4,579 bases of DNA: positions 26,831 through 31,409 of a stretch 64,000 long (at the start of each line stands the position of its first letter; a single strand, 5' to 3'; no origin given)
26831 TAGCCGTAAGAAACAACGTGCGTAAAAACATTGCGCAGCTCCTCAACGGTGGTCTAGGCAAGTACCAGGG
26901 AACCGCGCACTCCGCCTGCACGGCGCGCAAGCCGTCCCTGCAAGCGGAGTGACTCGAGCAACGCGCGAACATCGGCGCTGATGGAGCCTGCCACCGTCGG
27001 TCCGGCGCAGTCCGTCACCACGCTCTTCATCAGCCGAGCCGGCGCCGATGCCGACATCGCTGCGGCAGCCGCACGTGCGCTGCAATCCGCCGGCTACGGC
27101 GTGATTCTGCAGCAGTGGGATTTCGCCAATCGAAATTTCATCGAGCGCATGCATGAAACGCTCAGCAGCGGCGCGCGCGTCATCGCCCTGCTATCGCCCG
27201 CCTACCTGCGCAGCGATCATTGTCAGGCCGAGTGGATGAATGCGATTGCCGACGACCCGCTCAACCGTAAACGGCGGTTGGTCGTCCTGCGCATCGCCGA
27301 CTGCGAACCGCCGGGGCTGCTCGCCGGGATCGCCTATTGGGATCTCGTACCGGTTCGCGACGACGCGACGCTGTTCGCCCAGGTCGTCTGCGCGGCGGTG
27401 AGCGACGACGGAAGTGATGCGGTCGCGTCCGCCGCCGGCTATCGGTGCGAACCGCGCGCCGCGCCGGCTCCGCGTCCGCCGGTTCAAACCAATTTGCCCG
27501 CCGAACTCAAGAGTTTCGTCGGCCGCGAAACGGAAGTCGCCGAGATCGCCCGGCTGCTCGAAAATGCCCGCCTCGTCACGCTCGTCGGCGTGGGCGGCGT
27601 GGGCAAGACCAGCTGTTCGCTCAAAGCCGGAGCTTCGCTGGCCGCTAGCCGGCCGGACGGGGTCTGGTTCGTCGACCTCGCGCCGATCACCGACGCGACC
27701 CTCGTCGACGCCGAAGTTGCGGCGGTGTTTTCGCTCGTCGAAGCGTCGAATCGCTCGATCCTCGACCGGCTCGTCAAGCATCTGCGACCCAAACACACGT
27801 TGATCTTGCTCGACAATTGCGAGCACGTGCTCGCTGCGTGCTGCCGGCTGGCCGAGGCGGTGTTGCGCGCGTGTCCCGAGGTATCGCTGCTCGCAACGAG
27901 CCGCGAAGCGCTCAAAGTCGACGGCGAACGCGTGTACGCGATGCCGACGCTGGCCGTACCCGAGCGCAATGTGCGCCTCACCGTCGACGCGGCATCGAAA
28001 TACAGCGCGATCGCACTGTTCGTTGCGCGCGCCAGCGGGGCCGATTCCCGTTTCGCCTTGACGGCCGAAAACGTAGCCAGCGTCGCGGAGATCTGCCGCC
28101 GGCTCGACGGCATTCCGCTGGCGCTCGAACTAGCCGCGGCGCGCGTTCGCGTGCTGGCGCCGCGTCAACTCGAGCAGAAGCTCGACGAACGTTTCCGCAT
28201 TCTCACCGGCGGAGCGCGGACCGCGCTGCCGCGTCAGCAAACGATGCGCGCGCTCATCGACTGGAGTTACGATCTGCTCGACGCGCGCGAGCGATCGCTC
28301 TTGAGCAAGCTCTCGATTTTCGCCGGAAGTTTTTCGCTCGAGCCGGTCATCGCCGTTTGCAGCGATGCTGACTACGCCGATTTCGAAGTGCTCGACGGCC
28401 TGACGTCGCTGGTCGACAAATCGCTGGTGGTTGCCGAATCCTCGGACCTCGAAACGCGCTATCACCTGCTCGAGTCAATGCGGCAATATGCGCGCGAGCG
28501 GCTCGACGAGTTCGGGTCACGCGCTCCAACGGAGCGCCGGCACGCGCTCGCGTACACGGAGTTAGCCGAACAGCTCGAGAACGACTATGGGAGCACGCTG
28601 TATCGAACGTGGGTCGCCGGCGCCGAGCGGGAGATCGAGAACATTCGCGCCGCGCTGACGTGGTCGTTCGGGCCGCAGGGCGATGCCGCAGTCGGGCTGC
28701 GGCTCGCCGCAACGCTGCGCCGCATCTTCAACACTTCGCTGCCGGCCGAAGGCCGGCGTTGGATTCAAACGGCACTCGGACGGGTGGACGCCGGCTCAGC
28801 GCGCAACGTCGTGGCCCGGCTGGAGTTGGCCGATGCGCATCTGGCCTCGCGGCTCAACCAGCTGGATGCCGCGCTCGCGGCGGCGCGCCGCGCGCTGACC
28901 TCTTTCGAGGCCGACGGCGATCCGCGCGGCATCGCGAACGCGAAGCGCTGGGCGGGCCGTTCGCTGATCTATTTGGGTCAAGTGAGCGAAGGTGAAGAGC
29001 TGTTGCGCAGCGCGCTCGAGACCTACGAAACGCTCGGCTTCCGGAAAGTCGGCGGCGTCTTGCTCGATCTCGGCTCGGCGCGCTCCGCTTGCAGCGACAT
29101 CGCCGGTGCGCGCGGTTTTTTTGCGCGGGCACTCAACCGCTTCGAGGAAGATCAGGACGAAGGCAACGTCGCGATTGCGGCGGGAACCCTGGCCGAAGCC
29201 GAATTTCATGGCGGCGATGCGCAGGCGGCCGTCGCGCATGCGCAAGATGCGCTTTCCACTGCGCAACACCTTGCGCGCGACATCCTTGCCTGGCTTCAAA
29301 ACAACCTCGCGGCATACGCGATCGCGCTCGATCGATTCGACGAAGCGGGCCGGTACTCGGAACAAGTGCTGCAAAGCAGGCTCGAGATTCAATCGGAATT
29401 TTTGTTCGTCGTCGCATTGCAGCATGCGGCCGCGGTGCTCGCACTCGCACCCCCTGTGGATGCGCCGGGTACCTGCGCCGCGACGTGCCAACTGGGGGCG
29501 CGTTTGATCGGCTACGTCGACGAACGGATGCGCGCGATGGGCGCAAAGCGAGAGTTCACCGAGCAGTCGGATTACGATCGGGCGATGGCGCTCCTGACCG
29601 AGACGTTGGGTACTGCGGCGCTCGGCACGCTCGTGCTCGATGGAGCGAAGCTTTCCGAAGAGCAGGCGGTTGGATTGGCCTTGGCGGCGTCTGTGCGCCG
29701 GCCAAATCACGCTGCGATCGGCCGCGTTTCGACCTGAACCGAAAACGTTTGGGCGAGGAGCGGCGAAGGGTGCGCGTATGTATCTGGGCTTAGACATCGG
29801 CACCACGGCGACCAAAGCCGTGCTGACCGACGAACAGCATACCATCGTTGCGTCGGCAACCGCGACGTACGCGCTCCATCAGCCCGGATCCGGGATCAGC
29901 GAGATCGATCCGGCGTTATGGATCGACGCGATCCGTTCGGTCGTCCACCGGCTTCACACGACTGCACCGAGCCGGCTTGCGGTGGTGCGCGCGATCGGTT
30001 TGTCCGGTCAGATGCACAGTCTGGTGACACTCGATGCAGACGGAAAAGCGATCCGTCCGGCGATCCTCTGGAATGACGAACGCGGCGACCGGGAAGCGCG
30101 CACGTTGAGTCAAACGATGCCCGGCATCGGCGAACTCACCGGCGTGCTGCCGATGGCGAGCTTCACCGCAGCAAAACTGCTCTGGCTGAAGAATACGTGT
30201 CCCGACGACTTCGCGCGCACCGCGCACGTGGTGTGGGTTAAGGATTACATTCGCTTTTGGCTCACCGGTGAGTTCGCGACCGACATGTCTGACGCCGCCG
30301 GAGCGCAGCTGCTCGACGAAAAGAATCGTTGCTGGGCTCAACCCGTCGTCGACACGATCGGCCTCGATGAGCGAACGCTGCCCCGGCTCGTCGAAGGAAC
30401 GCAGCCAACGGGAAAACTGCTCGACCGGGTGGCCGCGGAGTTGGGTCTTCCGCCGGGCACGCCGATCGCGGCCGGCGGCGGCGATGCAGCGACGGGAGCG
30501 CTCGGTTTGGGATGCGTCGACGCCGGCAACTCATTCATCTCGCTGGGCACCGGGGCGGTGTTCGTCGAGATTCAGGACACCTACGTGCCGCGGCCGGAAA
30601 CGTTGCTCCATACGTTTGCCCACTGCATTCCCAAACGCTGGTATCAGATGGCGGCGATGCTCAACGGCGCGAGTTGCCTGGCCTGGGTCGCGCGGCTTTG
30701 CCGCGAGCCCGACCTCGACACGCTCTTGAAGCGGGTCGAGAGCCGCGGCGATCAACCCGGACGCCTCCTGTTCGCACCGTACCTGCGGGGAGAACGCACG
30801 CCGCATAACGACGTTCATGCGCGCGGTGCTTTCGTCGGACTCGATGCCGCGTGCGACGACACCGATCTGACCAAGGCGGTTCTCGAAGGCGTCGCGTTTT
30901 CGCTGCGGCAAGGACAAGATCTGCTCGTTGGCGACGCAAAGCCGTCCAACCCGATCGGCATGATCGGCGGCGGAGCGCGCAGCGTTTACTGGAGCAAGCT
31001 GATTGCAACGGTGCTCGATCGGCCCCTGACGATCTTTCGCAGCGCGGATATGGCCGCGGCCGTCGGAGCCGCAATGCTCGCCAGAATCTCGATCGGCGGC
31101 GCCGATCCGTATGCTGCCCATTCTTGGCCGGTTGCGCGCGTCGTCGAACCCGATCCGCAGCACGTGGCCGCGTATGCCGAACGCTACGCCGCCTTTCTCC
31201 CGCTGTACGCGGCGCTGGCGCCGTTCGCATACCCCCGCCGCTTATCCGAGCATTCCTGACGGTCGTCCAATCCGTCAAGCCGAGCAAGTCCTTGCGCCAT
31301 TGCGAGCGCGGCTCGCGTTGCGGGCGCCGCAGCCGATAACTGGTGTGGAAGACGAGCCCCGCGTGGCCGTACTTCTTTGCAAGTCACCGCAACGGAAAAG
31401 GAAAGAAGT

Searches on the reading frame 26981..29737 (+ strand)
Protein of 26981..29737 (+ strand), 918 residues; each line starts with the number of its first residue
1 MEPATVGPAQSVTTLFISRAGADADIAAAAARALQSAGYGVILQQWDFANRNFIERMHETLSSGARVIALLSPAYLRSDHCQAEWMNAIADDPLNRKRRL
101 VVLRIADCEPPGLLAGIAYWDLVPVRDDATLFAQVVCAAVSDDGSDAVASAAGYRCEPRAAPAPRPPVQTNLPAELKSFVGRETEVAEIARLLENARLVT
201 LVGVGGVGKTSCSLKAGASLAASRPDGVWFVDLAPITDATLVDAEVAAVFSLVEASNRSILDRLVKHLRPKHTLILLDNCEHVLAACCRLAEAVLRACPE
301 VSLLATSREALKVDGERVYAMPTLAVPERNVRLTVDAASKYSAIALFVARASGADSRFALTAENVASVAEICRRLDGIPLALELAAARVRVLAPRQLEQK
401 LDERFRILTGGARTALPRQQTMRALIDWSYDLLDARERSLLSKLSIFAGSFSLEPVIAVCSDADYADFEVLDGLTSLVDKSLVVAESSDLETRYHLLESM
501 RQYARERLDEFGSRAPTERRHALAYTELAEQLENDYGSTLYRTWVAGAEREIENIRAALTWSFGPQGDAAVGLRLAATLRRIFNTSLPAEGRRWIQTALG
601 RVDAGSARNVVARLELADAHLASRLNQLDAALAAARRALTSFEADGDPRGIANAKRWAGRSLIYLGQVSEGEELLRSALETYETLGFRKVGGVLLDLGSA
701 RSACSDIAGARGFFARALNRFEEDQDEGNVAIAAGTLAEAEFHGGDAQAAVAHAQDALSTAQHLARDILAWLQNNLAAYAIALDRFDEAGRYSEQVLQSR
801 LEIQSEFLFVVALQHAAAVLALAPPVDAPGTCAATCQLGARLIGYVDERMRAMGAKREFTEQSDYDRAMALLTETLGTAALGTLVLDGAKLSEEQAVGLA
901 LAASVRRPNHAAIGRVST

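Call 31: search_protein_families(library=pfam, proteins=[window:26981-29737:+], max_evalue=0.001)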
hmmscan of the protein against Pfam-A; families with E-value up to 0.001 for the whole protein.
window:26981-29737:+ (918 aa): 5 families
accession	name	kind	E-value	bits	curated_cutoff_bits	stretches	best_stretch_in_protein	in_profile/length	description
PF13676.11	TIR_2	-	5.4e-23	82.2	28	1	16-125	2-111/122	TIR domain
PF13424.12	TPR_12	-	1.5e-07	31.9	30.1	2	730-799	2-74/77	Tetratricopeptide repeat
PF20703.3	nSTAND1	-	1.4e-06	28.6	27.1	1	177-288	14-132/379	Novel STAND NTPase 1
PF13191.12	AAA_16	-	3.6e-05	24.8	32.6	1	179-284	2-124/167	AAA ATPase domain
PF13401.12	AAA_22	-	0.00037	21.3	27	0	195-289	4-97/130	AAA domain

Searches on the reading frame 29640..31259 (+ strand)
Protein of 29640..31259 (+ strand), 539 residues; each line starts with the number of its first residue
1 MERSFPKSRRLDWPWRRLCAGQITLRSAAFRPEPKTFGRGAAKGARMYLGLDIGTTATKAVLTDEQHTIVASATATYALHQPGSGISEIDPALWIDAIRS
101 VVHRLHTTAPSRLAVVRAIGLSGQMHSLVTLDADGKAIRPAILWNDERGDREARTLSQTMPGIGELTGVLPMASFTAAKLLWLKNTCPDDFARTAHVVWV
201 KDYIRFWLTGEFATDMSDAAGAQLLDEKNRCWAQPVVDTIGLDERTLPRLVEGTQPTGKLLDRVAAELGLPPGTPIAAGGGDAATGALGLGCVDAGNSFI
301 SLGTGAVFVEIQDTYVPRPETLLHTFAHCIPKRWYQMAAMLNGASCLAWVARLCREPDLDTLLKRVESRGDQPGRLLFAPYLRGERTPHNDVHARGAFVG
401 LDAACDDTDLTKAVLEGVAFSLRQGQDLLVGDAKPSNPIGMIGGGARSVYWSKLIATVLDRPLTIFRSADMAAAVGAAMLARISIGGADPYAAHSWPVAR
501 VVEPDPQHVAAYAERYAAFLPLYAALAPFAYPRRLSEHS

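Call 71: search_protein_families(library=pfam, proteins=[window:29640-31259:+], max_evalue=0.0001)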
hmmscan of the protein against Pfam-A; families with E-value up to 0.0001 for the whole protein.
window:29640-31259:+ (539 aa): 3 families
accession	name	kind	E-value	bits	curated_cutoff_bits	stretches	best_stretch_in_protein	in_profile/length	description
PF00370.27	FGGY_N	-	5.1e-59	200.3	28.8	1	47-289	1-245/245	FGGY family of carbohydrate kinases, N-terminal domain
PF02782.22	FGGY_C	-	7.4e-30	104.6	27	1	300-483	3-196/198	FGGY family of carbohydrate kinases, C-terminal domain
PF01869.26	BcrAD_BadFG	-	7.8e-05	22.8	31.5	0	49-112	1-58/271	BadF/BadG/BcrA/BcrD ATPase family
